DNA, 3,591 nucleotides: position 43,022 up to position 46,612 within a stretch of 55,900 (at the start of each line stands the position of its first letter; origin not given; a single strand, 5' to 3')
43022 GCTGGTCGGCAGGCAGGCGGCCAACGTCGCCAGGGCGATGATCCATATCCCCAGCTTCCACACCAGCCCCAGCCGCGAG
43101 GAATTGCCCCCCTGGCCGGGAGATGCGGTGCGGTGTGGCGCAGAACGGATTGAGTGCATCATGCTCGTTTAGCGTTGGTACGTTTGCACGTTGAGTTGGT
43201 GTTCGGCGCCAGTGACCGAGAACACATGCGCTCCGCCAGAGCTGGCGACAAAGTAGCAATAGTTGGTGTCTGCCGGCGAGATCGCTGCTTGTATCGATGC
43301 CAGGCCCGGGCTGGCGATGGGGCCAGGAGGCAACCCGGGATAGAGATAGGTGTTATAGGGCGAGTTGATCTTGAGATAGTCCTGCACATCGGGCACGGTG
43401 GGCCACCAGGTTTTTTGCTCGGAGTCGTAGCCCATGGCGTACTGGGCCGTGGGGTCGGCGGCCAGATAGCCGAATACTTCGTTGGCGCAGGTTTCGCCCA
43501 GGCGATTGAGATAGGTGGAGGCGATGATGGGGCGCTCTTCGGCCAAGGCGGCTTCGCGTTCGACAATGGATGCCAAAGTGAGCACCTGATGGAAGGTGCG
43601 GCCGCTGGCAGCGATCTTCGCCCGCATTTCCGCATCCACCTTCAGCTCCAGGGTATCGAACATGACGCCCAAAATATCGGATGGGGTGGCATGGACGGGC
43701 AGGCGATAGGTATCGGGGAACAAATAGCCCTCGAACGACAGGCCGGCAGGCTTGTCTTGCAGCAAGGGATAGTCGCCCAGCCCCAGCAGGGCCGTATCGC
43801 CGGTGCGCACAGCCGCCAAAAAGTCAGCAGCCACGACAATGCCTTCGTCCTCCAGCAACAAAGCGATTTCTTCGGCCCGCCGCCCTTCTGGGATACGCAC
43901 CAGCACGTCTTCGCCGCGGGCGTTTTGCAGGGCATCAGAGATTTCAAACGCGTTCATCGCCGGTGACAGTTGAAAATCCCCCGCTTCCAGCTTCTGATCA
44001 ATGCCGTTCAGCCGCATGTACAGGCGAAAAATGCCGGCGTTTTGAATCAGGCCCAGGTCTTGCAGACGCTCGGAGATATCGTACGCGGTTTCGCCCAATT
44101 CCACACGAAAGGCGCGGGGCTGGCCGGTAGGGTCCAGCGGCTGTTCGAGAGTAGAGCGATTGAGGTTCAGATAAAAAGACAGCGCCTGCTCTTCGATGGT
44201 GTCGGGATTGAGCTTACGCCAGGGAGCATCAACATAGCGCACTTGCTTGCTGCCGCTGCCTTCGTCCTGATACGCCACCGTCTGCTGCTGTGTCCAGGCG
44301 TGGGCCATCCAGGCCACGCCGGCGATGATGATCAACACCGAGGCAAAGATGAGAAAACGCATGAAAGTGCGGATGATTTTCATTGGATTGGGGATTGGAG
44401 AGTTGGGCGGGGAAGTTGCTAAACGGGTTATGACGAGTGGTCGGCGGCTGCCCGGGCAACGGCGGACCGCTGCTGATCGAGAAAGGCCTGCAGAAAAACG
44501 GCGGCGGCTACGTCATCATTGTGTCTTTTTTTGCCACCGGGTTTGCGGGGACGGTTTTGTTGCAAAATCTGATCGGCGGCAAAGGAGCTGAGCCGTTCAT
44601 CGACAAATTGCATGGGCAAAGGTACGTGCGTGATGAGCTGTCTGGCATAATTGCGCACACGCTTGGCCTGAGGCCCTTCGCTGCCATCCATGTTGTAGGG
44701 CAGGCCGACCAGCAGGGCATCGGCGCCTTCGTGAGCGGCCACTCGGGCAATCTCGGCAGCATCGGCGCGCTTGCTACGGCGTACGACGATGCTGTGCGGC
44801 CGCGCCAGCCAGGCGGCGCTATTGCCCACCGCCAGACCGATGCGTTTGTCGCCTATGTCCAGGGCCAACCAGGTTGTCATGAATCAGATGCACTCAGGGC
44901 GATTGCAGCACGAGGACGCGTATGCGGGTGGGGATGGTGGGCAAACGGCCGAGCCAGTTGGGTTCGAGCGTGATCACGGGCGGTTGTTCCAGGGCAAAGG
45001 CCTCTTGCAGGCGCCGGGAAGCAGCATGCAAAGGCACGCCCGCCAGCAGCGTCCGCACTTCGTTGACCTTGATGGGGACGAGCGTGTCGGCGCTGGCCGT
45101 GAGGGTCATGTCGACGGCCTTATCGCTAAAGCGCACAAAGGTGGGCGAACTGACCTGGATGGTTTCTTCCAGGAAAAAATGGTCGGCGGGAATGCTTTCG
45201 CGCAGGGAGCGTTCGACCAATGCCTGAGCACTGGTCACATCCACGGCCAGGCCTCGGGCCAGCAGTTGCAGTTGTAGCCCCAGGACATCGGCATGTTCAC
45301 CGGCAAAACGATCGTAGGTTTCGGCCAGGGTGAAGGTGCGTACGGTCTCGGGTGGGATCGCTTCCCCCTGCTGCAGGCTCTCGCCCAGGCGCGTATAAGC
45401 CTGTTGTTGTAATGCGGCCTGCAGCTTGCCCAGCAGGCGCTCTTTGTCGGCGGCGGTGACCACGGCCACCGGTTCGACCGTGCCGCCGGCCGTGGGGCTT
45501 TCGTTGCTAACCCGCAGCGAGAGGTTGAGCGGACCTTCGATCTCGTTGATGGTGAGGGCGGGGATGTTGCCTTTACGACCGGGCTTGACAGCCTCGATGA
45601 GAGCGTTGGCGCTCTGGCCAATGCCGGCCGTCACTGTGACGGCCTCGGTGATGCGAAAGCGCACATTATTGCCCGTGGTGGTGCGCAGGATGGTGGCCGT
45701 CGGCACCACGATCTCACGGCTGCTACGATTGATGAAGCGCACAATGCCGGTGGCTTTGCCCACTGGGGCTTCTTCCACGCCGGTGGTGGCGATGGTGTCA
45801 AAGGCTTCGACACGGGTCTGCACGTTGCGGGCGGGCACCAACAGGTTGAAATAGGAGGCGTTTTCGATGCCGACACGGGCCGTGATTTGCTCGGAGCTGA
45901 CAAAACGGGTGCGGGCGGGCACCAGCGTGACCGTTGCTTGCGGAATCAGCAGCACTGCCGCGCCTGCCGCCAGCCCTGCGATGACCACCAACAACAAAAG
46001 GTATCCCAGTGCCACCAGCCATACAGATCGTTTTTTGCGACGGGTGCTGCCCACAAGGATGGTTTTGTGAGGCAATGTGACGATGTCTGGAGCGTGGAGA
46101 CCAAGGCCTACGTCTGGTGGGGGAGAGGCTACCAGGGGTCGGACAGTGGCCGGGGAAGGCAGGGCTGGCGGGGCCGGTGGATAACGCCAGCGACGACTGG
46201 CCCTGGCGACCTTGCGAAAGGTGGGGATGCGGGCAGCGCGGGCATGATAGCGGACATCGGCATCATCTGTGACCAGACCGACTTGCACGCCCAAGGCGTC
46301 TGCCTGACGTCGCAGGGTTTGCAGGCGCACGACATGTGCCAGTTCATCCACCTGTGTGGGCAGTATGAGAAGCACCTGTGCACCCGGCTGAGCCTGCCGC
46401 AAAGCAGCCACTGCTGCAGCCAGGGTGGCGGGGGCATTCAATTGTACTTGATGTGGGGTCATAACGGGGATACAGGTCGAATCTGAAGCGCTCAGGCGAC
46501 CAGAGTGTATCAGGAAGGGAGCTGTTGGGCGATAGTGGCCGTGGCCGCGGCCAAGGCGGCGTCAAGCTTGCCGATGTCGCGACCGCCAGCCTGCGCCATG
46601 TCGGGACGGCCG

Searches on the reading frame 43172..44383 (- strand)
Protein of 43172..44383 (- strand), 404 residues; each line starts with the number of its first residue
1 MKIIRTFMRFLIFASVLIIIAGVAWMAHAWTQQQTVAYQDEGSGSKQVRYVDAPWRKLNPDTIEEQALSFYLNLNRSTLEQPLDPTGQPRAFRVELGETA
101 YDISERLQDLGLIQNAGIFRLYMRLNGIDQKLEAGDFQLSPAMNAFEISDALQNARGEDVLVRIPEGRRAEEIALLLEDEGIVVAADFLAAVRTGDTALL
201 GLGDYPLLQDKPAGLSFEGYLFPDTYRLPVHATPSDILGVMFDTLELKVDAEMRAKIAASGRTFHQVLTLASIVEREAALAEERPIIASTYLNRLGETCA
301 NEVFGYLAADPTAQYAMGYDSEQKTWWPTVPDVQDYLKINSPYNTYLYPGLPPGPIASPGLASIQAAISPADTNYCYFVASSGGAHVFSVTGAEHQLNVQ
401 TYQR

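Call 50: search_protein_families(library=pfam, proteins=[window:43172-44383:-], max_evalue=0.001)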
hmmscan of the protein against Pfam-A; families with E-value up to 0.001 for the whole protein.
window:43172-44383:- (404 aa): 1 family
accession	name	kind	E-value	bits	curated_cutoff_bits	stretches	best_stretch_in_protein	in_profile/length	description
PF02618.21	YceG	-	3.3e-74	250.2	32.4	1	92-400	1-274/275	YceG-like family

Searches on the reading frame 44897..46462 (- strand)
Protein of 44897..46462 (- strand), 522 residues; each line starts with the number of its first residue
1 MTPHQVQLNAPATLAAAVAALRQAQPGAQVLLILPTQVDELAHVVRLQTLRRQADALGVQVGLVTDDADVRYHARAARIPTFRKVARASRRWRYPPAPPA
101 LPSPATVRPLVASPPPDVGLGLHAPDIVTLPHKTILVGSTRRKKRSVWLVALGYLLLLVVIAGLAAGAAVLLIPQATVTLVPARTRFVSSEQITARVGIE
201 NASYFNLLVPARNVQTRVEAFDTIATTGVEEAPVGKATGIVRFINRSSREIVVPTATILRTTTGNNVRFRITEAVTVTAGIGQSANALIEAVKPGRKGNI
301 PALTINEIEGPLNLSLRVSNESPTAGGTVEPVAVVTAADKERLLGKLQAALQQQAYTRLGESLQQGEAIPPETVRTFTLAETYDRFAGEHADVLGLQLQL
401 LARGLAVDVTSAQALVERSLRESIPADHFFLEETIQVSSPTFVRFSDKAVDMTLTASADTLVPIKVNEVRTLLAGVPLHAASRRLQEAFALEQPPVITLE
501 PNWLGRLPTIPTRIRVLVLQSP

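Call 50: search_protein_families(library=pfam, proteins=[window:44897-46462:-], max_evalue=0.001)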
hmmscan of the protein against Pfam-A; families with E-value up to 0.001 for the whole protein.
window:44897-46462:- (522 aa): 1 family
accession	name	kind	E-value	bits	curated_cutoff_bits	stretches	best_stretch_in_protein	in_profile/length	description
PF04865.19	Baseplate_J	-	3.6e-07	30.2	21.1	1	222-328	6-110/255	Baseplate J-like protein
